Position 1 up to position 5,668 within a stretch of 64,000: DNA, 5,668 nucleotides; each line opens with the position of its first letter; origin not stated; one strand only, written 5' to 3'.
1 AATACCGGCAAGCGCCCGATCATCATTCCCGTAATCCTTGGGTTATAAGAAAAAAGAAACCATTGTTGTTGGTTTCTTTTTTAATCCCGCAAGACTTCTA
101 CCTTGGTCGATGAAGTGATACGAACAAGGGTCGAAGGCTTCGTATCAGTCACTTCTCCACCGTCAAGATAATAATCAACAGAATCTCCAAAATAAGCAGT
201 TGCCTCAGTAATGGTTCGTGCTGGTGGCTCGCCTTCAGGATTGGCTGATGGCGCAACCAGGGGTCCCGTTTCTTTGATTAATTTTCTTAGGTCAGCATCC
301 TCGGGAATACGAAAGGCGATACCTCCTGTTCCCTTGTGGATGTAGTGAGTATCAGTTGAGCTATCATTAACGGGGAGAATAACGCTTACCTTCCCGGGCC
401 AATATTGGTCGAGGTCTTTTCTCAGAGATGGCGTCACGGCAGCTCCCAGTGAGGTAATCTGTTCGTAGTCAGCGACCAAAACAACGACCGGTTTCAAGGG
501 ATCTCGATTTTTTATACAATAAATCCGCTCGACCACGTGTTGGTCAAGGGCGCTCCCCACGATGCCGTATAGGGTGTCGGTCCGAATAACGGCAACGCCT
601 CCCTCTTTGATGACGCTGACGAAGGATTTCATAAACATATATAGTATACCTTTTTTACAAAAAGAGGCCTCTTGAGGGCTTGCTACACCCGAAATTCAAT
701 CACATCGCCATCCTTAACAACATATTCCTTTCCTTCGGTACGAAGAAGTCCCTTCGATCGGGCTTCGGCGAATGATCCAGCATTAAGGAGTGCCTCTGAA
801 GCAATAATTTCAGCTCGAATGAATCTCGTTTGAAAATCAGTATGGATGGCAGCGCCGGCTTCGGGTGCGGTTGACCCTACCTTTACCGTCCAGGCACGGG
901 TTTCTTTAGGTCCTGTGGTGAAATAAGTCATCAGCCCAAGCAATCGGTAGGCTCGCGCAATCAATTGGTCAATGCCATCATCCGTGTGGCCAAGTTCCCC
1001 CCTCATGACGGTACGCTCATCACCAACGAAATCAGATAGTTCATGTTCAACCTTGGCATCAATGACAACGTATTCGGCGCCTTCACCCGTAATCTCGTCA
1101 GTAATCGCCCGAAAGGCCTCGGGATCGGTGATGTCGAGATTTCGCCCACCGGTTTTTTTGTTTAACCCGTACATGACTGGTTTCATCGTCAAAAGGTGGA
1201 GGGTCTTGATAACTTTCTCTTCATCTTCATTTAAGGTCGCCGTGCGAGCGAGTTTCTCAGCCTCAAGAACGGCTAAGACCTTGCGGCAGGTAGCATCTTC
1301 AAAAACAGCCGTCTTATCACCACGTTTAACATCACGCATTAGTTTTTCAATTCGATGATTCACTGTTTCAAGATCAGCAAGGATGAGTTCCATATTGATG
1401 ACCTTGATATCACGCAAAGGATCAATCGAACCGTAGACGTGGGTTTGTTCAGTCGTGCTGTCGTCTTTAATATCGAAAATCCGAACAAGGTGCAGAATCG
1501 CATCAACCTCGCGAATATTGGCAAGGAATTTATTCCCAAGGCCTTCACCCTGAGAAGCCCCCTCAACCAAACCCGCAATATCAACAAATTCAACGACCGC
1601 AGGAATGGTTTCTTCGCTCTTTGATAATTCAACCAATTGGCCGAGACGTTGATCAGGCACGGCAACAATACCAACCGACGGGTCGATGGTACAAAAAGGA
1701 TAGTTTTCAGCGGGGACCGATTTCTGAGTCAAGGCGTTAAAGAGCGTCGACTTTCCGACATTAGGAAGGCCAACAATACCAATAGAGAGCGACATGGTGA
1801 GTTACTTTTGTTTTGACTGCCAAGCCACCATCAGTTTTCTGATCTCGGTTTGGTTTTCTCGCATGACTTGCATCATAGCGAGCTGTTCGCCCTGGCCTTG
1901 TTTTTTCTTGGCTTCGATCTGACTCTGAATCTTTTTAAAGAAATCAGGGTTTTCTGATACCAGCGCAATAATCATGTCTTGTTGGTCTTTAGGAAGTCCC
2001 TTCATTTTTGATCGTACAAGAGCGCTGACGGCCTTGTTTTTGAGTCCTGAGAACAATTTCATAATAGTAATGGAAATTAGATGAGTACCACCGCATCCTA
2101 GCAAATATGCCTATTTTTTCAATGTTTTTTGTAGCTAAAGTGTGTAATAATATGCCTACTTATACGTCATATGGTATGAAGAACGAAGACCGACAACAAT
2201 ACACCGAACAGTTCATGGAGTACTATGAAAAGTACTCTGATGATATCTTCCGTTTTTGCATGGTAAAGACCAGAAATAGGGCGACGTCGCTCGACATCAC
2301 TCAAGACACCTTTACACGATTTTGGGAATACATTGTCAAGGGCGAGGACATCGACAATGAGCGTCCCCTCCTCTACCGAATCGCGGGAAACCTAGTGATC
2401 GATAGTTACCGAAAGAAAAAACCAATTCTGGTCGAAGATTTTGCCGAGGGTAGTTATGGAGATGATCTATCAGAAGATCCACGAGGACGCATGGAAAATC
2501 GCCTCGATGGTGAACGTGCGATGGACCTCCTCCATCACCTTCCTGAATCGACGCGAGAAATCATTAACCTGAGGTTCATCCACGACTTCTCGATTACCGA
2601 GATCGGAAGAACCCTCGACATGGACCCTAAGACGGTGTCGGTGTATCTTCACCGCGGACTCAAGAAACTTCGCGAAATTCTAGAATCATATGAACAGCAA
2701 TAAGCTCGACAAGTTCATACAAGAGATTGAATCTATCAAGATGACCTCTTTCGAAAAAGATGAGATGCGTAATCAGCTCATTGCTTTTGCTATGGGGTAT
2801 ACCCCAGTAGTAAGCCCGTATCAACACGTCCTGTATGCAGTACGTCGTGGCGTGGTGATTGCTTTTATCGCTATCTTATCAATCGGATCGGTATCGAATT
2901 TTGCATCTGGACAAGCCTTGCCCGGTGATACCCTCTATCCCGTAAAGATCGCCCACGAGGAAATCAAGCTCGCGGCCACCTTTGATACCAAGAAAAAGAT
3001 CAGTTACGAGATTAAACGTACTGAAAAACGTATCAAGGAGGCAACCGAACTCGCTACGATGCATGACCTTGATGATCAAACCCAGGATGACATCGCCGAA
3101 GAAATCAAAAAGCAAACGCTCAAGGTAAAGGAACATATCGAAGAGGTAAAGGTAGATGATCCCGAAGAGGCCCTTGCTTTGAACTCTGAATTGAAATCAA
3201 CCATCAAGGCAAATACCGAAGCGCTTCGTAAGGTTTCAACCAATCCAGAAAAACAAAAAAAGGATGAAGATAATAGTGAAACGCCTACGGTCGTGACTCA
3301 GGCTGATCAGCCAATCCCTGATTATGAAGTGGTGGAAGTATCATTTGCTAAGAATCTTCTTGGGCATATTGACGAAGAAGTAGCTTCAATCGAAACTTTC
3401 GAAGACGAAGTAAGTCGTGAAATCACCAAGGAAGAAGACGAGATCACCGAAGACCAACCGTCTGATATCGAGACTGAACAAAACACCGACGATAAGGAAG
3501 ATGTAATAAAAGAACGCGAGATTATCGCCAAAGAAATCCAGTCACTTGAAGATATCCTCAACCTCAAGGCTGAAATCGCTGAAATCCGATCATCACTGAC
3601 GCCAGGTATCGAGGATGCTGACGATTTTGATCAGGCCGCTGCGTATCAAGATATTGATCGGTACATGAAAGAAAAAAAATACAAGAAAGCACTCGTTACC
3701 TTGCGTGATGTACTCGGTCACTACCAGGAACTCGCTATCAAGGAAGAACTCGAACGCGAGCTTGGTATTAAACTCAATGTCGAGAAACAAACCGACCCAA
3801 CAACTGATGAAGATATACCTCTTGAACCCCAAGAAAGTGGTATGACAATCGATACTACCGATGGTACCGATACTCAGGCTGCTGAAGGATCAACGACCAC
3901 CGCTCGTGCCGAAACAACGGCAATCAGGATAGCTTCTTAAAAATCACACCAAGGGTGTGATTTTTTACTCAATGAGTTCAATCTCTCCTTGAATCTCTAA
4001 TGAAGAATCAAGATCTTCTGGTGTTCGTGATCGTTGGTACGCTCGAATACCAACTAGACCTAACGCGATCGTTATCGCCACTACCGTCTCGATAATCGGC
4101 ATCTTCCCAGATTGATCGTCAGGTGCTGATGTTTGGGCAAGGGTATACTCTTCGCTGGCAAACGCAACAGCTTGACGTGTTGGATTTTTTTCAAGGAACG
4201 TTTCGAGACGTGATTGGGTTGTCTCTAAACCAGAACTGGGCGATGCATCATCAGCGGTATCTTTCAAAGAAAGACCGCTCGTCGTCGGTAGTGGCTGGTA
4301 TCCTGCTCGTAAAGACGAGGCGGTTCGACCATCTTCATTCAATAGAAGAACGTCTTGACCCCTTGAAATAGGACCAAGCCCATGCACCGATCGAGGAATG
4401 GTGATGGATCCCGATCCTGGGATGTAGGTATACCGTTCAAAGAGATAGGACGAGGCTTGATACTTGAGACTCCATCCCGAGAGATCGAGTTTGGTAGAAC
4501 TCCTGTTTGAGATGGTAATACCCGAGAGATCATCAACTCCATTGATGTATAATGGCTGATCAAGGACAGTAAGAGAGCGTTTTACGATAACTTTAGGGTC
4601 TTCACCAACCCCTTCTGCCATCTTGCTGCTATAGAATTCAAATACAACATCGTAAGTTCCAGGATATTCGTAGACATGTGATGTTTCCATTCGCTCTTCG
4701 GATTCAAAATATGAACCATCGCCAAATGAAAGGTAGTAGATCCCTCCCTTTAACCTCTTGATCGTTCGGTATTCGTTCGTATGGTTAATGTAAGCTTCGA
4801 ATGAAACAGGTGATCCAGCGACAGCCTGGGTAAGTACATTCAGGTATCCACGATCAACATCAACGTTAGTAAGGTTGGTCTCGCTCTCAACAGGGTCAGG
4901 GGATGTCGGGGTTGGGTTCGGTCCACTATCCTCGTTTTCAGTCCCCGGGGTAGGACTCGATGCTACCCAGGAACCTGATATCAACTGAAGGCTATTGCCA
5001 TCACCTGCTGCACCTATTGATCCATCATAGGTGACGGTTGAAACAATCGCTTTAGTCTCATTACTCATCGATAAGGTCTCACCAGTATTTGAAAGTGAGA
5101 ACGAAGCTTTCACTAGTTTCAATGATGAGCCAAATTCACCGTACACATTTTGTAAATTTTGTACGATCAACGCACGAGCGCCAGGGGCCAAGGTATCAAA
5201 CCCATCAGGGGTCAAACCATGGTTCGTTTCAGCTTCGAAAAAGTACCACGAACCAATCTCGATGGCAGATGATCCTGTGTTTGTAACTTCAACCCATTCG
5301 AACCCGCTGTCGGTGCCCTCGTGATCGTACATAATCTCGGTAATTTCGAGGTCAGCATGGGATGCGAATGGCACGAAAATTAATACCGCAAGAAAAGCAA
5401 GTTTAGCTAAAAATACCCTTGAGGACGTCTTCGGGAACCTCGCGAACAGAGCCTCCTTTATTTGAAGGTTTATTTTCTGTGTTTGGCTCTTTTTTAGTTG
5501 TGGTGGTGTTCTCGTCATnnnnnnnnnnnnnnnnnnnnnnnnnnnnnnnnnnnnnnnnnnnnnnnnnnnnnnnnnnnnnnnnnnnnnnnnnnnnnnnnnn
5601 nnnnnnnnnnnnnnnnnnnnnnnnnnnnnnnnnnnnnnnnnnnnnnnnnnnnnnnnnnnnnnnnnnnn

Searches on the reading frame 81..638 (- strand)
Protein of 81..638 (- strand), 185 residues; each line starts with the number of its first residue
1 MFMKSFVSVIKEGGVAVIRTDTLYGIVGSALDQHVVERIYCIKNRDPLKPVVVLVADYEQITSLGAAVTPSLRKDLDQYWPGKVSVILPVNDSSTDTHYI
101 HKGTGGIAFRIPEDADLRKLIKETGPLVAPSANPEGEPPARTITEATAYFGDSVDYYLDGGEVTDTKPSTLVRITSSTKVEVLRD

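Call 9: search_protein_families(library=pfam, proteins=[window:81-638:-], max_evalue=0.001)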
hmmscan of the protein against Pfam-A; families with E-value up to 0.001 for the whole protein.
window:81-638:- (185 aa): 1 family
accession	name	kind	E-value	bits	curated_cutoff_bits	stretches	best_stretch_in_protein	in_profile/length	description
PF01300.24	Sua5_yciO_yrdC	-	3.9e-43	147.4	25.1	1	9-184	2-176/178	Telomere recombination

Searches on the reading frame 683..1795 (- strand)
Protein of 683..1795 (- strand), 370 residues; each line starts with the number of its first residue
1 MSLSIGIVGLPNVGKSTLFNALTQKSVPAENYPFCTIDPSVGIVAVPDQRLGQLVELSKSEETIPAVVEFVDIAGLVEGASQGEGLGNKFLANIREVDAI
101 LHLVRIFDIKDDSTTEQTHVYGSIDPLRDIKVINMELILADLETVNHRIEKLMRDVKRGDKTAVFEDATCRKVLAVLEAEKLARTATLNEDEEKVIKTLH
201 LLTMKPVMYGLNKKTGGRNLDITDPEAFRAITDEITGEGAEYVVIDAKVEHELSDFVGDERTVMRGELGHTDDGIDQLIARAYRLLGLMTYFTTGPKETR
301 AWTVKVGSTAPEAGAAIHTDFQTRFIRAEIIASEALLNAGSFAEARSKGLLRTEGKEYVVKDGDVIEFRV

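Call 9: search_protein_families(library=pfam, proteins=[window:683-1795:-], max_evalue=0.001)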
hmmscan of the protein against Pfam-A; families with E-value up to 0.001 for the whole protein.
window:683-1795:- (370 aa): 3 families
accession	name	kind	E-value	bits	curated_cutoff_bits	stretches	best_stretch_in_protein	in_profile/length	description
PF06071.19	YchF-GTPase_C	-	1.5e-32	112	27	1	288-370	1-83/84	Protein of unknown function (DUF933)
PF01926.29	MMR_HSR1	-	1.3e-23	83.6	21.9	1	5-111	2-91/113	50S ribosome-binding GTPase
PF02421.24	FeoB_N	-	5.4e-08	33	27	1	5-49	3-47/156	Ferrous iron transport protein B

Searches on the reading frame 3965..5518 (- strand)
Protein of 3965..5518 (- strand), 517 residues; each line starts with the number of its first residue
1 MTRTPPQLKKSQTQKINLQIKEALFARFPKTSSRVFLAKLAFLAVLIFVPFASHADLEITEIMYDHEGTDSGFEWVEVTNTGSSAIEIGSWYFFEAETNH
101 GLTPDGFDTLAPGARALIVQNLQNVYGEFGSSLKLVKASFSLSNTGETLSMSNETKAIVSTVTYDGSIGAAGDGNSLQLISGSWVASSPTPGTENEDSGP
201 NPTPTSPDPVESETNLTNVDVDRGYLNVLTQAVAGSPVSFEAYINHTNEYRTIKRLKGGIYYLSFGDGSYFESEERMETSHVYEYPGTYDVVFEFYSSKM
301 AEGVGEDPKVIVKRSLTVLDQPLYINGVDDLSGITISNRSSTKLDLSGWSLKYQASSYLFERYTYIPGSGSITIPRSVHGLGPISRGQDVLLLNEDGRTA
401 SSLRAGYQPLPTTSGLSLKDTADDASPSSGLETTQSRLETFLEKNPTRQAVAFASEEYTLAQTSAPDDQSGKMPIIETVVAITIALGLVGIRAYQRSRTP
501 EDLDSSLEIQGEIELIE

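Call 4: search_protein_families(library=pfam, proteins=[window:3965-5518:-], max_evalue=0.01)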
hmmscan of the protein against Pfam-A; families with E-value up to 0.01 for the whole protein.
window:3965-5518:- (517 aa): 3 families
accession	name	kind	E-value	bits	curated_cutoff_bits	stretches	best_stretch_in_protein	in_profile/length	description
PF00932.25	LTD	-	5.4e-20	72.2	34.3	2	52-164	3-107/109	Lamin Tail Domain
PF00801.26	PKD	-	6.4e-05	23.3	23.5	1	232-291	11-61/80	PKD domain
PF18911.6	PKD_4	-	0.0014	19.1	27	1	261-292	37-65/85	PKD domain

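Call 5: search_protein_families(library=ncbifam, proteins=[window:3965-5518:-], max_evalue=0.01)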
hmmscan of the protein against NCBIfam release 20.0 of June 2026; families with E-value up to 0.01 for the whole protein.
window:3965-5518:- (517 aa): 1 family
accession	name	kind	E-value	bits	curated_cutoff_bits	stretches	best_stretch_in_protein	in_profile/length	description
TIGR00192.1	urease_beta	equivalog_domain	0.0061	16.7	90.3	0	76-115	24-60/103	urease subunit beta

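Call 11: search_protein_families(library=padloc, proteins=[window:3965-5518:-], max_evalue=0.01)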
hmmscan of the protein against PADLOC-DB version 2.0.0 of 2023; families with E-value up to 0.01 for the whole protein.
window:3965-5518:- (517 aa): 0 families
